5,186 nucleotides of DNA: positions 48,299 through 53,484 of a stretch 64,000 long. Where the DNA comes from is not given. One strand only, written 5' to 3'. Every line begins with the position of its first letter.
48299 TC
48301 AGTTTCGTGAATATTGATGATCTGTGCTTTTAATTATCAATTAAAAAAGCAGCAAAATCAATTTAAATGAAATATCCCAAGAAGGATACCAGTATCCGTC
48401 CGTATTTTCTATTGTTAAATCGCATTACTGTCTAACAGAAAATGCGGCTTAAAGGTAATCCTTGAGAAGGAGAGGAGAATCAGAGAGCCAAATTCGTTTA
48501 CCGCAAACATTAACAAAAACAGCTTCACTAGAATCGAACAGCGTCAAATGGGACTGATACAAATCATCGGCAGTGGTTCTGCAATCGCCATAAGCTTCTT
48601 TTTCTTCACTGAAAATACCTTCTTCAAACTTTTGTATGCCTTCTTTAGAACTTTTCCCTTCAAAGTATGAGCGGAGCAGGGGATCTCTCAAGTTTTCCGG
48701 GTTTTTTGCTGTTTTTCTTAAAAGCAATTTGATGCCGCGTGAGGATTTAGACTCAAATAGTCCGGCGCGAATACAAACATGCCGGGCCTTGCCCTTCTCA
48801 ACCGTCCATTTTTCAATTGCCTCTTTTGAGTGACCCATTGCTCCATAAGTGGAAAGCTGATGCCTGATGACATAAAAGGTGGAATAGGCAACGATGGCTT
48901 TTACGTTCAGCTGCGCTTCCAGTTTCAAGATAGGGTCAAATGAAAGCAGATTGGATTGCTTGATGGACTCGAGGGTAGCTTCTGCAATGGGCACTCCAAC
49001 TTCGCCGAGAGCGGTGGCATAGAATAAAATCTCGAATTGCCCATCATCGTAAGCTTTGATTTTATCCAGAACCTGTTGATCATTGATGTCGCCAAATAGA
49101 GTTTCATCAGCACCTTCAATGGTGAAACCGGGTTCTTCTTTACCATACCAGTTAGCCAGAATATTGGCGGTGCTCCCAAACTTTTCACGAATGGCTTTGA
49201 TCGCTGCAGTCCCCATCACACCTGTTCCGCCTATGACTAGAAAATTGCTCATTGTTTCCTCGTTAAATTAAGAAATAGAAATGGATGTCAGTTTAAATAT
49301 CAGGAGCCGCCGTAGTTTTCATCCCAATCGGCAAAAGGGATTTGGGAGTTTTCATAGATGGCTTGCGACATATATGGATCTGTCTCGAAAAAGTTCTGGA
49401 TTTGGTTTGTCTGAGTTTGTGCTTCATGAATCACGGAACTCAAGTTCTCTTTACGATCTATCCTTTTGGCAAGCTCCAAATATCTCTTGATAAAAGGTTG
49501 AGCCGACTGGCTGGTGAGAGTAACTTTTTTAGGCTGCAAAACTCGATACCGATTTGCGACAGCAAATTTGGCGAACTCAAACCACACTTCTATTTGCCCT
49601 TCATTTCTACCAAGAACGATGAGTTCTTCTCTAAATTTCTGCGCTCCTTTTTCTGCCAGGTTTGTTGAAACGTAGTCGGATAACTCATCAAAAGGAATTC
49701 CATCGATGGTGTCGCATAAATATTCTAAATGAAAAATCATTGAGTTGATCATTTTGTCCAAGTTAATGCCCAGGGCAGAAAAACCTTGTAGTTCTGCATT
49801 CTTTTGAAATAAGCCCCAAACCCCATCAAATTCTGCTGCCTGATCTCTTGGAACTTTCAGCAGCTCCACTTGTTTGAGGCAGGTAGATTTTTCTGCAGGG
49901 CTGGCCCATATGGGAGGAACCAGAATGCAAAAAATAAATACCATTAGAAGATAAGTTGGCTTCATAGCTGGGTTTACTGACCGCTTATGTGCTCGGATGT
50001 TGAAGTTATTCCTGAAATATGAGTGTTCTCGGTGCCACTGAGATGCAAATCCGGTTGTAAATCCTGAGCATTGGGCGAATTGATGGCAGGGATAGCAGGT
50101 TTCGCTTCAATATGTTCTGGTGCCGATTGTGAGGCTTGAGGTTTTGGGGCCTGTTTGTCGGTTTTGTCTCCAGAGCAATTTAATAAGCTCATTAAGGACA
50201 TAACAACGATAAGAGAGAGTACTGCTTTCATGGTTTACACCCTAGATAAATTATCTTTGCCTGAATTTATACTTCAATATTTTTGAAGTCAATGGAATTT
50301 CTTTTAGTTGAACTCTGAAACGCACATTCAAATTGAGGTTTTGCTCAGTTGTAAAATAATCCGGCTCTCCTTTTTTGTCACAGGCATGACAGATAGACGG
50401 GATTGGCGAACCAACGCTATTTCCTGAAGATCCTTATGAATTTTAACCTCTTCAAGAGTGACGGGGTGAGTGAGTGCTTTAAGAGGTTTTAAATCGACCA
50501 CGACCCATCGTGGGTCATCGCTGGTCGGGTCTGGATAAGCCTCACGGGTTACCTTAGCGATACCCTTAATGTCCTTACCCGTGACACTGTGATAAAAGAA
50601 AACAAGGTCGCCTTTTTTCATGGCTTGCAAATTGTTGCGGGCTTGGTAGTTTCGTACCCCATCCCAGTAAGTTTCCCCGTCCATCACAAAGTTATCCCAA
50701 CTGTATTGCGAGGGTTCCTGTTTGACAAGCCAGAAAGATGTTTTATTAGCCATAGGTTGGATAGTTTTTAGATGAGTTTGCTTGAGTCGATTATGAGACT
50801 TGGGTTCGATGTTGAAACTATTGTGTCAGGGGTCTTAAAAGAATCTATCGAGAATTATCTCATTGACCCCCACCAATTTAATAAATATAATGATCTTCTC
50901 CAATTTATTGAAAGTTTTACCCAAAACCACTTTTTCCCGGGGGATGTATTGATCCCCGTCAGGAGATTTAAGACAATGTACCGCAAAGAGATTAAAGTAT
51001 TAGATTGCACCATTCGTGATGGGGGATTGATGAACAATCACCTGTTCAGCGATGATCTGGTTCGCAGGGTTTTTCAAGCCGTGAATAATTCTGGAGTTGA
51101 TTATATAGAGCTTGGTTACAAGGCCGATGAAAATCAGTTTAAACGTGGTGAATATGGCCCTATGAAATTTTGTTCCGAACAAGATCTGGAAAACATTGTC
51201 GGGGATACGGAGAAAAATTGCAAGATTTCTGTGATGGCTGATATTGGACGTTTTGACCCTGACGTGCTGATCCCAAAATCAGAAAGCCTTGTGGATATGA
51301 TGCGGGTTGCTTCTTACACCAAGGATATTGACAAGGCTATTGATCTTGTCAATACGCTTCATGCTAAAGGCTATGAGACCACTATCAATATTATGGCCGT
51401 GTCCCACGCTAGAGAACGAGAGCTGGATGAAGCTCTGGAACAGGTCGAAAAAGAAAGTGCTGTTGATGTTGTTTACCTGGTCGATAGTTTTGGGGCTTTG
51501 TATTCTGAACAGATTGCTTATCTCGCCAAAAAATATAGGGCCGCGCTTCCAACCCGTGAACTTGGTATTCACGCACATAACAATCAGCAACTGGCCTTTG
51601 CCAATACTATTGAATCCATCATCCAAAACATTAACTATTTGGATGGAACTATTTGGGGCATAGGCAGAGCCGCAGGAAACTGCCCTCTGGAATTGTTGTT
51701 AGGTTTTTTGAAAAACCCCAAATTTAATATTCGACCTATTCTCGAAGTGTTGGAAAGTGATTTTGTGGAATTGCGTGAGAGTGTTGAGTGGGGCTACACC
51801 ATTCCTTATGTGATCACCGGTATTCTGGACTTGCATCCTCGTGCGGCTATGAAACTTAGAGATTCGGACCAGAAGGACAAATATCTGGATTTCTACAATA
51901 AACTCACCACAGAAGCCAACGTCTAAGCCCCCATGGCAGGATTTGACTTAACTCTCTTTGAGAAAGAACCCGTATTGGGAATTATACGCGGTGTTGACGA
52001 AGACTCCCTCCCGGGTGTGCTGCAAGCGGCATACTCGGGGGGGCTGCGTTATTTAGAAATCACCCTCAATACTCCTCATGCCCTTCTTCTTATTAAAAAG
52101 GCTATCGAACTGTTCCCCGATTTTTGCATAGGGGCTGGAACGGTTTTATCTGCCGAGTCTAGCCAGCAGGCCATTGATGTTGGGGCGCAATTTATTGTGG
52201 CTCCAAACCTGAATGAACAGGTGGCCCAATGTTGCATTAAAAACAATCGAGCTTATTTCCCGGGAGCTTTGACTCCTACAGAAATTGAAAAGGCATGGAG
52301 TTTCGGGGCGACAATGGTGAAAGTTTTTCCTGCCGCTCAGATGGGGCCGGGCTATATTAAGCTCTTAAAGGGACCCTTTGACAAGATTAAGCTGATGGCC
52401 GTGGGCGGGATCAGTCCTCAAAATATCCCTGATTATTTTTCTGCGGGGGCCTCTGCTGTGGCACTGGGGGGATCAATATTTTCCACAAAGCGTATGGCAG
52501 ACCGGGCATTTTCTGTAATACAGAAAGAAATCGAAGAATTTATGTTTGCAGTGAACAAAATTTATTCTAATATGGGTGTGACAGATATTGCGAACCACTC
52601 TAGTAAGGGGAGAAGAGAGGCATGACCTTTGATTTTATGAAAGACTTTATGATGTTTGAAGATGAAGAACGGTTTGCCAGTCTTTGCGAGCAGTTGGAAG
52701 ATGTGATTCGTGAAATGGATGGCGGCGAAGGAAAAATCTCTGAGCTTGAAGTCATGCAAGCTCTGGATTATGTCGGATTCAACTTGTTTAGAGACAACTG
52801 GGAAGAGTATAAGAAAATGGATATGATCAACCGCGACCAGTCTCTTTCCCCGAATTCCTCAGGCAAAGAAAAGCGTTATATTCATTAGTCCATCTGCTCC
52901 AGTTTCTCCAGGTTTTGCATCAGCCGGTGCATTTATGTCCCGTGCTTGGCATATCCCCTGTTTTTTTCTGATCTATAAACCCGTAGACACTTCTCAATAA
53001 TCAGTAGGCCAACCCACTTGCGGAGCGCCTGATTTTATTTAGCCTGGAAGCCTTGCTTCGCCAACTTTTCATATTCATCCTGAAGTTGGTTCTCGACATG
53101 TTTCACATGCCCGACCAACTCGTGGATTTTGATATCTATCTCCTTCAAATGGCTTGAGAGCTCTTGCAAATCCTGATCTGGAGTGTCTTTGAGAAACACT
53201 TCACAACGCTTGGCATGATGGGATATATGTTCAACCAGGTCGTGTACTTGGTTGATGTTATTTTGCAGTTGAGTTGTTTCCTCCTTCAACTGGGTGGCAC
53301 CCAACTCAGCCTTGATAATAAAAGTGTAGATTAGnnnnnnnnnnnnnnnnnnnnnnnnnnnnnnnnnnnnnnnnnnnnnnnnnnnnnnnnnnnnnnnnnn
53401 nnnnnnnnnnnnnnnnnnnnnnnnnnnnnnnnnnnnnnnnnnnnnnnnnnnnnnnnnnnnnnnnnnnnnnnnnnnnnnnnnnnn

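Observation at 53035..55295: Fur-controlled fusion of a periplasmic cytochrome c to an FTR1 iron permease with a His-rich cytoplasmic tail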

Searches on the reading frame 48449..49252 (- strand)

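Call 20: search_protein_families(library=pfam, proteins=[window:48449-49252:-], max_evalue=0.01)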
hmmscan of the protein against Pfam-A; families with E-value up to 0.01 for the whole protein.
window:48449-49252:- (267 aa): 1 family
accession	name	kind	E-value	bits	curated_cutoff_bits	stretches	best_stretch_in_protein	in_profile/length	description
PF02719.21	Polysacc_synt_2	-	6.2e-06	26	20.2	1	5-156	2-155/293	Polysaccharide biosynthesis protein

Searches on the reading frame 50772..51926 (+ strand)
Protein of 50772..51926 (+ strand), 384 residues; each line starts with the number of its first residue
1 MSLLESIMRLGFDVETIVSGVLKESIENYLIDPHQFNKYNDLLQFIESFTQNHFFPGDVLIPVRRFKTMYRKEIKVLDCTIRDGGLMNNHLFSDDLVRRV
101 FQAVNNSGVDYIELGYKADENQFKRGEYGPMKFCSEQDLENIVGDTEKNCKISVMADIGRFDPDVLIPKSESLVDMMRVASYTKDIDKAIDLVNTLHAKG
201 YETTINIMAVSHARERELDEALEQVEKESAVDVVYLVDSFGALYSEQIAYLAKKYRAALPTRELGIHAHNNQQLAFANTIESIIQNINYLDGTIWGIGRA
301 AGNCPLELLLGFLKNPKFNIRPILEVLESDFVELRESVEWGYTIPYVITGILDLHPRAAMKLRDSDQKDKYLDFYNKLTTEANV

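Call 20: search_protein_families(library=pfam, proteins=[window:50772-51926:+], max_evalue=0.01)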
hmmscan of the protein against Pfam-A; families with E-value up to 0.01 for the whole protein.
window:50772-51926:+ (384 aa): 1 family
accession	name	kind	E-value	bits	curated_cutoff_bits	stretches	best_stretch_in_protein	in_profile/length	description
PF00682.25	HMGL-like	-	1e-22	81.3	29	1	74-314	2-240/260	HMGL-like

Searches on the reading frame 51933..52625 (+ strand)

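Call 20: search_protein_families(library=pfam, proteins=[window:51933-52625:+], max_evalue=0.01)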
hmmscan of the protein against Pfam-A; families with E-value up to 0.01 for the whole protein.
window:51933-52625:+ (230 aa): 3 families
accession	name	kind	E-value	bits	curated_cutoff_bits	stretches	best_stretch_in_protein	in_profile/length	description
PF01081.25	Aldolase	-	2.1e-42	145.2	27.8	1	10-188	6-185/196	KDPG and KHG aldolase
PF02581.23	TMP-TENI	-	0.00089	19.1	27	1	128-180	128-178/180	Thiamine monophosphate synthase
PF01180.27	DHO_dh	-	0.0035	17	27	1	150-204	239-291/291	Dihydroorotate dehydrogenase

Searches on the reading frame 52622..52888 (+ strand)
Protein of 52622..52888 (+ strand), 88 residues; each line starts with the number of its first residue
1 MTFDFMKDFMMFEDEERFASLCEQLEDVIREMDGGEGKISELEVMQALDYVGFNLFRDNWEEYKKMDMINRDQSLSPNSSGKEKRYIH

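Call 20: search_protein_families(library=pfam, proteins=[window:52622-52888:+], max_evalue=0.01)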
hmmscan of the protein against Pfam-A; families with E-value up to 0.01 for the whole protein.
window:52622-52888:+ (88 aa): 0 families

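Call 67: search_protein_families(library=ncbifam, proteins=[window:52622-52888:+], max_evalue=1)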
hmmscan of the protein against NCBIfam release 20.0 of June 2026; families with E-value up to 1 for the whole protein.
window:52622-52888:+ (88 aa): 1 family
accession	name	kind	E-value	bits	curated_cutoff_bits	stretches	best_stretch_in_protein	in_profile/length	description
NF008458.0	PRK11337.1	equivalog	0.18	10.7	378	1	42-82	65-105/293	MurR/RpiR family transcriptional regulator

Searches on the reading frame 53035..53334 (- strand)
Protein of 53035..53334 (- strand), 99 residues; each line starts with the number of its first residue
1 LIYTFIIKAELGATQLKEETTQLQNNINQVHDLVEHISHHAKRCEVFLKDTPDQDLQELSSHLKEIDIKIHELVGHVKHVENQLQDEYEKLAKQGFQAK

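Call 67: search_protein_families(library=ncbifam, proteins=[window:53035-53334:-], max_evalue=1)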
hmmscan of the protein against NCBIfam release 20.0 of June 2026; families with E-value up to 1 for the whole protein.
window:53035-53334:- (99 aa): 19 families
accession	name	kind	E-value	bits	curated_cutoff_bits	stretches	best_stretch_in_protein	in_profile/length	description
NF038350.1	taxis_HmpF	equivalog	0.00074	18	200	1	14-92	462-539/553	pilus motility taxis protein HmpF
NF047706.1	LIC12611_phage_tail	subfamily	0.0018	17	480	1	12-93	19-105/628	LIC12611 family phage tail protein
TIGR04376.1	TIGR04376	hypoth_equivalog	0.0033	17.5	125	1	41-93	11-63/189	TIGR04376 family protein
NF003422.0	PRK04863.1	equivalog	0.0076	13.9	699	1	14-91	796-874/1486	chromosome partition protein MukB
TIGR02169.1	SMC_prok_A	equivalog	0.011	13.4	729.4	1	15-94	249-328/1165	chromosome segregation protein SMC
TIGR02168.1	SMC_prok_B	equivalog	0.013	13.2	567.35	1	14-92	389-473/1181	chromosome segregation protein SMC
NF045487.1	ASRP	equivalog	0.016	13.8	300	1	16-89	367-443/593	archaea-specific SMC-related protein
NF052504.1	sll1863_fam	domain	0.022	15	35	1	57-91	7-41/93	sll1863 family stress response protein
NF033928.1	alph_xenorhab_A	subfamily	0.023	14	125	1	13-86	73-154/339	alpha-xenorhabdolysin family binary toxin subunit A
NF047516.1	LA_3659_fam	equivalog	0.024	14.2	36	1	22-94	124-197/221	LA_3659 family protein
NF047514.1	SpiroCoCo_N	equivalog_domain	0.024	14.2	75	1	22-94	124-197/221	SpiroCoCo family coiled-coil protein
TIGR00631.1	uvrb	equivalog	0.027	12.7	750.1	1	14-81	413-481/658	excinuclease ABC subunit UvrB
TIGR04119.1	CXXX_matur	equivalog_domain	0.03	13.7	150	1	24-85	8-73/210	CXXX repeat peptide maturase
NF052612.1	sll0565_fam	equivalog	0.11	12.9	50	1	10-72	11-73/106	sll0565 family protein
NF001236.0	PRK00203.1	equivalog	0.17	11.4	160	1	57-96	105-141/151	ribonuclease HI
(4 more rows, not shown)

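Call 73: find_homologous_proteins(query=A4, max_evalue=0.001)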
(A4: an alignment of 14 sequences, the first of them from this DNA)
Query A4 (14 sequences) (87 aa, profile of the alignment): 24 proteins with E <= 0.001 among 8000 candidates.
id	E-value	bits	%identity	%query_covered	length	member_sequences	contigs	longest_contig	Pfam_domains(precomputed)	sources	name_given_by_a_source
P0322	2.4e-21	93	80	100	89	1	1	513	-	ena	-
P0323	9.9e-21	91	88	89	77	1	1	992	-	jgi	jgi:high-affinity iron transporter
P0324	9.5e-20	88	28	61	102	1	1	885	-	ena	-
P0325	3.2e-19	86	69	89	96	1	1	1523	-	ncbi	ncbi:MAG: iron permease, partial [Nitrospinales bacterium]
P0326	2.6e-18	83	24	68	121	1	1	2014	-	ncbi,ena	-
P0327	2.7e-18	83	26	53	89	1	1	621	PF06009.20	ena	-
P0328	3.2e-18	83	25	82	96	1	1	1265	-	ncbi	-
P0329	3.2e-18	83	26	53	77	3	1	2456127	PF06009.20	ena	-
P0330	4.6e-18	83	67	90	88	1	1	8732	-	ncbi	-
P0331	7.1e-18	82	26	83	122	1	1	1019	-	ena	-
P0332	7.4e-18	82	24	68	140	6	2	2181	-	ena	-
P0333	1.1e-17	81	25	82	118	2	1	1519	-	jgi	-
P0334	1.8e-17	81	29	75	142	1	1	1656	PF01820.28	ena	-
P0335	3.7e-17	80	64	89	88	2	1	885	-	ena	-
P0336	1.5e-16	78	65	92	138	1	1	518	-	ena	-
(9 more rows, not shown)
